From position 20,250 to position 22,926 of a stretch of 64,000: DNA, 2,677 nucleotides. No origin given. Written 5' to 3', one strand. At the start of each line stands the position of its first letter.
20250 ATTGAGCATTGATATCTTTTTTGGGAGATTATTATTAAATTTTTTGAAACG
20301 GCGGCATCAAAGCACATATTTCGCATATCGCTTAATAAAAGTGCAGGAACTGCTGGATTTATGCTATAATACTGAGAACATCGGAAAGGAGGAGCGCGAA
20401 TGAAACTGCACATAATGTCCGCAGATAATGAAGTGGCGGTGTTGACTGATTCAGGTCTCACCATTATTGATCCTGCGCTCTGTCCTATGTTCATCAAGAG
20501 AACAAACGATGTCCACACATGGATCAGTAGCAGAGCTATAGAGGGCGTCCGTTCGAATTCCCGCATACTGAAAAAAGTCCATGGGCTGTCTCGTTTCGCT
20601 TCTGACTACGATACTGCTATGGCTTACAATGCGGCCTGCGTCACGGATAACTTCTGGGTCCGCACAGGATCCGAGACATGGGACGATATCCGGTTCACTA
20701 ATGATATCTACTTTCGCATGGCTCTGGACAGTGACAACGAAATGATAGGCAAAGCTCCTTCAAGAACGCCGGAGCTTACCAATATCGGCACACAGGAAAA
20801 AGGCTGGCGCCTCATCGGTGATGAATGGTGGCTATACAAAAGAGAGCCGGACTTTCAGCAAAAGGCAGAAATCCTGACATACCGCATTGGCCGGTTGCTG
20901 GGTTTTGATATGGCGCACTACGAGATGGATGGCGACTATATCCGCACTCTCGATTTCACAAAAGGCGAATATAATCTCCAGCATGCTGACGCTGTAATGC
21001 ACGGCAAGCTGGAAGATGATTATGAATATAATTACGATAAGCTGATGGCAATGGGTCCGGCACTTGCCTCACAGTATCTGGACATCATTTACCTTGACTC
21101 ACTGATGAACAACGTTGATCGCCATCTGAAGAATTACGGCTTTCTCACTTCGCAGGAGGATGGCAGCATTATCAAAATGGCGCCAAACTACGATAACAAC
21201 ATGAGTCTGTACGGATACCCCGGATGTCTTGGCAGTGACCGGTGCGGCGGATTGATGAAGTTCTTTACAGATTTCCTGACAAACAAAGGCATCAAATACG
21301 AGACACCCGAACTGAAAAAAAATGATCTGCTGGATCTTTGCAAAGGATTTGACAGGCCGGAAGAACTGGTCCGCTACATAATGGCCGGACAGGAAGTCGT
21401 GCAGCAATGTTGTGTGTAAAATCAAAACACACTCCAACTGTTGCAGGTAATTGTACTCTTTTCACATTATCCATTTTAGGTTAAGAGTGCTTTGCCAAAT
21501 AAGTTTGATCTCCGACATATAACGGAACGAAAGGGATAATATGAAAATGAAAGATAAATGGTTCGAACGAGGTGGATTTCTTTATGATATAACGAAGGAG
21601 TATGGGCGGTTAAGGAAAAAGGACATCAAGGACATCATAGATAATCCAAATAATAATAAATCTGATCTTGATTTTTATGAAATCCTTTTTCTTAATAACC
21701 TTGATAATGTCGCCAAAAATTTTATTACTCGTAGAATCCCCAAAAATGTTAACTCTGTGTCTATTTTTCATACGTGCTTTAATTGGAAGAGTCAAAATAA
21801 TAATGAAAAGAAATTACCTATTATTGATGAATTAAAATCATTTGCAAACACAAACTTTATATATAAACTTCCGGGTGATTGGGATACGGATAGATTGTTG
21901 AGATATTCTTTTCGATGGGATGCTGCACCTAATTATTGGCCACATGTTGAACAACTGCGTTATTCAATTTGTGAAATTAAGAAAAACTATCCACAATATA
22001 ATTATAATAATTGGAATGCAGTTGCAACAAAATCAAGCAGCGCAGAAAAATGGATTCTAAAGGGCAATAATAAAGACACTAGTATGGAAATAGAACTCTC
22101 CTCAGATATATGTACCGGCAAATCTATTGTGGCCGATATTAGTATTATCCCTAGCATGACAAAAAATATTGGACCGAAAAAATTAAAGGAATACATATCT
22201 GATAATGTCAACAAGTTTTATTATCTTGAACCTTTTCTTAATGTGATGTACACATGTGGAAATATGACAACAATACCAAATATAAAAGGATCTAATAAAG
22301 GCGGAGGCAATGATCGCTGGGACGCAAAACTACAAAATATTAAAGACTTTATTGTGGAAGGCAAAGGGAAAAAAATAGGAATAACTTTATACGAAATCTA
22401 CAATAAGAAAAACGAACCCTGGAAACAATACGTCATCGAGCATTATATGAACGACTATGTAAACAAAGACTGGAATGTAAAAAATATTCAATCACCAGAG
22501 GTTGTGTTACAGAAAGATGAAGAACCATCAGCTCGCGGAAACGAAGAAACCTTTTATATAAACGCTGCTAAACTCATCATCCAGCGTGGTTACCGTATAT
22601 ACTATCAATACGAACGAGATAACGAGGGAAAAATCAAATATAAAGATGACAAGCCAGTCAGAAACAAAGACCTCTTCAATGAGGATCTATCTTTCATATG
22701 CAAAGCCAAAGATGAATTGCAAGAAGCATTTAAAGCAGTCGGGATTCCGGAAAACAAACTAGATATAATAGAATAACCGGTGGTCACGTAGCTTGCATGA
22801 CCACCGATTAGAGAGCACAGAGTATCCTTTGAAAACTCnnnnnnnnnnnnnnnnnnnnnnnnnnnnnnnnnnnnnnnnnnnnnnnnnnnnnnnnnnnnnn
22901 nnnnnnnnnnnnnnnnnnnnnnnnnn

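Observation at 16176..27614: Operator-linked low-GC island: WYL regulator, orphan HipA-like kinase, two-module AAA+ ATPase, Zn-ribbon proteins and a PcfJ-like operon form one candidate undescribed system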

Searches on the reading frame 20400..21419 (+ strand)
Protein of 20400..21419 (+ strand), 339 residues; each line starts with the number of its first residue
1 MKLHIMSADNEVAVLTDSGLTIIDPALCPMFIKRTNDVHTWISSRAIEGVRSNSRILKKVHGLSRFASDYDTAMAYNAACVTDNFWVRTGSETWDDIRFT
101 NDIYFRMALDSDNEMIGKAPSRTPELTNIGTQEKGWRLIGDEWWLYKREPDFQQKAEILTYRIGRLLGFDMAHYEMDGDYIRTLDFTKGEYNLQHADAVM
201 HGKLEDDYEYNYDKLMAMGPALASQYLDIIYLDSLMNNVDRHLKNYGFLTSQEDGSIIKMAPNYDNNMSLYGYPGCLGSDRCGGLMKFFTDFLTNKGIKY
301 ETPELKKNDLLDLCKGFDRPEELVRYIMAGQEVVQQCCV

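Call 8: search_protein_families(library=pfam, max_evalue=0.01, proteins=[window:20400-21419:+])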
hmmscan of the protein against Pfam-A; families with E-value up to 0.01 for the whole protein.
window:20400-21419:+ (339 aa): 1 family
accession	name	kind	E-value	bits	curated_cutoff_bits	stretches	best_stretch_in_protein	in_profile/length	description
PF07804.18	HipA_C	-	1e-07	32.3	30.5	1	142-270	21-164/213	HipA-like C-terminal domain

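Call 10: search_protein_families(library=padloc, max_evalue=0.01, proteins=[window:20400-21419:+])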
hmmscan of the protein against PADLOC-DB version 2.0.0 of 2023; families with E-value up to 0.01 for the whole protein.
window:20400-21419:+ (339 aa): 6 families
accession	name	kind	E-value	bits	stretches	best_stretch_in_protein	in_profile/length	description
PDLC04340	PDC-M03A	-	1.2e-10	39.3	1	129-271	18-172/280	-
PDLC04344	PDC-M03A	-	7.7e-10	36.7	2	229-270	153-192/305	-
PDLC04342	PDC-M03A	-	1.1e-07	29.8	1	182-270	113-194/299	-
PDLC04339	PDC-M03A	-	4.1e-07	27.6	1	186-273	97-181/293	-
PDLC04345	PDC-M03A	-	4.2e-05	20.9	1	226-270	148-193/302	-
PDLC04341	PDC-M03A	-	6.6e-05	20.5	1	229-270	152-193/294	-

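Call 11: search_protein_families(library=phrogs, max_evalue=0.01, proteins=[window:20400-21419:+])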
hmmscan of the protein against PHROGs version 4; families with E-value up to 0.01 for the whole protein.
window:20400-21419:+ (339 aa): 1 family
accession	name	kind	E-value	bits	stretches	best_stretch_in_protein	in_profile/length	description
phrog_8728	-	unknown function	1.6e-05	25.2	1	223-270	150-196/307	-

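Call 18: search_protein_families(library=ncbifam, max_evalue=0.01, proteins=[window:20400-21419:+])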
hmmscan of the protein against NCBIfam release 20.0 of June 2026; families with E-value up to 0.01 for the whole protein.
window:20400-21419:+ (339 aa): 0 families

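Call 45: search_solved_structures(query=window:20400-21419:+, max_evalue=1)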
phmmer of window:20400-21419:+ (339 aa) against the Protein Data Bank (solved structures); distinct sequences matched with E-value up to 1: 3.
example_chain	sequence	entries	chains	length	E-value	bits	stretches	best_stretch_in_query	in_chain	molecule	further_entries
3akj_A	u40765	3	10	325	0.058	15.6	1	222-271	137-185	CtkA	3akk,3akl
3na0_C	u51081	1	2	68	0.7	12.1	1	265-318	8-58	Adrenodoxin, mitochondrial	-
5y81_H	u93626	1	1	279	0.88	11.8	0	227-267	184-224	Chromatin modification-related protein EAF5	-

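Call 61: find_related_loci(query=window:20400-21419:+, collection=viral_contigs, flank=8000)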
Query window:20400-21419:+ (339 aa) in viral_contigs; peptide patterns used: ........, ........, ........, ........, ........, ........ (x = any residue, [..] = any of these).
5 stretches matched a pattern, but none encodes a relative of the query by tblastn (E <= 1e-3).

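Call 81: find_encoding_contigs(protein=window:20400-21419:+, flank=10000, max_places=10)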
Protein window:20400-21419:+ (339 aa): 4 contigs read that carry it; 2 places shown.
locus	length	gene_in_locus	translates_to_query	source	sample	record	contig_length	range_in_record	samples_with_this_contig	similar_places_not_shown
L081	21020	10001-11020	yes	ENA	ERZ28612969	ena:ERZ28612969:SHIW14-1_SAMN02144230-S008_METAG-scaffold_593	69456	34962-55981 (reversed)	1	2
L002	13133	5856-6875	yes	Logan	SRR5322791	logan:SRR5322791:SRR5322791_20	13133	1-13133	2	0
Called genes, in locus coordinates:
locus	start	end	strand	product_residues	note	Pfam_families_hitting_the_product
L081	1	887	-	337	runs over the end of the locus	PF01300:Sua5_yciO_yrdC, PF03481:Sua5_C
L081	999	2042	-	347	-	-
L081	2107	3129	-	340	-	-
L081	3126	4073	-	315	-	PF02368:Big_2 (weak)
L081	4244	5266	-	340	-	PF00188:CAP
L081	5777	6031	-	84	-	-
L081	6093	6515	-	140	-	-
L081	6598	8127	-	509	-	PF14284:PcfJ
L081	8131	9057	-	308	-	-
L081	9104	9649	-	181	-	-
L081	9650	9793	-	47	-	-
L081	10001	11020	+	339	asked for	PF07804:HipA_C (weak)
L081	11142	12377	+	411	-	-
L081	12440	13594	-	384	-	PF13280:WYL, PF25583:WCX (faint)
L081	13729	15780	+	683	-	PF00004:AAA, PF17866:AAA_lid_6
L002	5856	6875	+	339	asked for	PF07804:HipA_C (weak)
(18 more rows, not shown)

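Call 99: search_solved_structures(query=window:20400-21419:+, max_evalue=0.1, show_alignments=1)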
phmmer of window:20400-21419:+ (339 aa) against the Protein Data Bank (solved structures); distinct sequences matched with E-value up to 0.1: 1.
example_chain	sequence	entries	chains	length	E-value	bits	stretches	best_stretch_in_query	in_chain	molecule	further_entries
3akj_A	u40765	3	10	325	0.058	15.6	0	222-271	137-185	CtkA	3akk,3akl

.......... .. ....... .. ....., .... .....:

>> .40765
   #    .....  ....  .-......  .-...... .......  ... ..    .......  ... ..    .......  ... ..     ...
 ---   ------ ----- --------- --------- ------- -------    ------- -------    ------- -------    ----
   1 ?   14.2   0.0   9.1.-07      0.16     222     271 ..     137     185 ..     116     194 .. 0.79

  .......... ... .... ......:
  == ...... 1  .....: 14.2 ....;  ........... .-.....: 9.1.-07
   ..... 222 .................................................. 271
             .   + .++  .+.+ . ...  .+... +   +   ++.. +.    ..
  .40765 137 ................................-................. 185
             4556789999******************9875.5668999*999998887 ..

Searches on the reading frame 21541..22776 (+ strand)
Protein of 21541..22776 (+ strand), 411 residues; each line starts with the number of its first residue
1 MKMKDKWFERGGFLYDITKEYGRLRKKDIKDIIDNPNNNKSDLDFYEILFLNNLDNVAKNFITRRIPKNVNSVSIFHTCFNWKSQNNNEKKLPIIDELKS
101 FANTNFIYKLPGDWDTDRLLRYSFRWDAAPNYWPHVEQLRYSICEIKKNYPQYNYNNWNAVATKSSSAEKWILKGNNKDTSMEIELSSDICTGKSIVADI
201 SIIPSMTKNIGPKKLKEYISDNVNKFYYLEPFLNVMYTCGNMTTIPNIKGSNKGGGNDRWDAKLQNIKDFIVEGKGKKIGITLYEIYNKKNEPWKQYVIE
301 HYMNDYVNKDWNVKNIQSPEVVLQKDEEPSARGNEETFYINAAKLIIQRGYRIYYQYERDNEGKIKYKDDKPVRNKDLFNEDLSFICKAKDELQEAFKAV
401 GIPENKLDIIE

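Call 8: search_protein_families(library=pfam, max_evalue=0.01, proteins=[window:21541-22776:+])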
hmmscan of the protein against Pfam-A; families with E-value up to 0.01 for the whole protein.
window:21541-22776:+ (411 aa): 0 families

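Call 10: search_protein_families(library=padloc, max_evalue=0.01, proteins=[window:21541-22776:+])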
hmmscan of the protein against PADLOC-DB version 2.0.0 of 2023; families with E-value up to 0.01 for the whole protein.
window:21541-22776:+ (411 aa): 0 families

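Call 11: search_protein_families(library=phrogs, max_evalue=0.01, proteins=[window:21541-22776:+])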
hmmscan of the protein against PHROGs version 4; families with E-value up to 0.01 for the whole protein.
window:21541-22776:+ (411 aa): 0 families

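Call 18: search_protein_families(library=ncbifam, max_evalue=0.01, proteins=[window:21541-22776:+])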
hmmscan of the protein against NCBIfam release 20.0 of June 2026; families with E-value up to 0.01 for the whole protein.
window:21541-22776:+ (411 aa): 0 families

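Call 62: find_related_loci(query=window:21541-22776:+, collection=viral_contigs, flank=8000)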
Query window:21541-22776:+ (411 aa) in viral_contigs; peptide patterns used: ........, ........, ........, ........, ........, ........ (x = any residue, [..] = any of these).
3 stretches matched a pattern, but none encodes a relative of the query by tblastn (E <= 1e-3).
